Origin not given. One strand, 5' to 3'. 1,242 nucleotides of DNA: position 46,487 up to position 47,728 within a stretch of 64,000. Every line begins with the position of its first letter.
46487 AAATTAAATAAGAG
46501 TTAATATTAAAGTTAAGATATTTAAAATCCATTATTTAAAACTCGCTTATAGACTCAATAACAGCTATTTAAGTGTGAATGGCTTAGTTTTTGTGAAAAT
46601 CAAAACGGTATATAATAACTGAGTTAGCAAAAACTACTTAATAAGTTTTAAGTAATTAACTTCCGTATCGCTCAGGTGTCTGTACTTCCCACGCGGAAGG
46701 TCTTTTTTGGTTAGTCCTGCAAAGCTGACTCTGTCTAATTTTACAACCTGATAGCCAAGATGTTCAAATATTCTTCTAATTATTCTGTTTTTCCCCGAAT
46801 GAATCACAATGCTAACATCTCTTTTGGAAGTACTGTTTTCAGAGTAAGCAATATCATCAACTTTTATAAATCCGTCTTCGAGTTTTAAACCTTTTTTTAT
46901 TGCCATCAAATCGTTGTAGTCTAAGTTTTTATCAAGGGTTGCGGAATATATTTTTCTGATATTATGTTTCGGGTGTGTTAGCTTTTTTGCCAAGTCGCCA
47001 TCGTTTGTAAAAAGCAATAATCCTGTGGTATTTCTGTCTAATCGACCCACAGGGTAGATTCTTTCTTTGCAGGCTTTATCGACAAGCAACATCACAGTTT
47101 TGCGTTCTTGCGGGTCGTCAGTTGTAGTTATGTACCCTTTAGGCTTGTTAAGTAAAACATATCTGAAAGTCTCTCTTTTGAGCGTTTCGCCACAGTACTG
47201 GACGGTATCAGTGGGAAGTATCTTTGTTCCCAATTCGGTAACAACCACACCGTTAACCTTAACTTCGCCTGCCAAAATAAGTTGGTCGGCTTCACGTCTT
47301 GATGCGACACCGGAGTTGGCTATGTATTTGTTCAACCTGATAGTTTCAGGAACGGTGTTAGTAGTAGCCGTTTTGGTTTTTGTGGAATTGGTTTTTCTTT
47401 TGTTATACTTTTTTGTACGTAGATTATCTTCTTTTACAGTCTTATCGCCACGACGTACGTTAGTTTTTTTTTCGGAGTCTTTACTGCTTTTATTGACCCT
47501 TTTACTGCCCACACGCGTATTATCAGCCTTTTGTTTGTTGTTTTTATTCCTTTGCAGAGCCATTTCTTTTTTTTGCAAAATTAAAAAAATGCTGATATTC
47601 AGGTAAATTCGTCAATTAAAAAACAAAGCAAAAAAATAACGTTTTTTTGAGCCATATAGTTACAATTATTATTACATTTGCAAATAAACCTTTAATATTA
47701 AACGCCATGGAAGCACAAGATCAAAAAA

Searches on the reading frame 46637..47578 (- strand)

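Call 71: search_protein_families(library=pfam, proteins=[window:46637-47578:-], max_evalue=0.00001)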
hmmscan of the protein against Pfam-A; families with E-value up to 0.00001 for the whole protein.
window:46637-47578:- (314 aa): 2 families
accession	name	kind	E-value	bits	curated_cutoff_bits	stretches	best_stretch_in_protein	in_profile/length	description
PF00849.27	PseudoU_synth_2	-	5.1e-24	85.7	26.8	1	140-273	2-152/152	RNA pseudouridylate synthase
PF01479.30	S4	-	5.8e-13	48.8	22.8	1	81-126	2-48/48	S4 domain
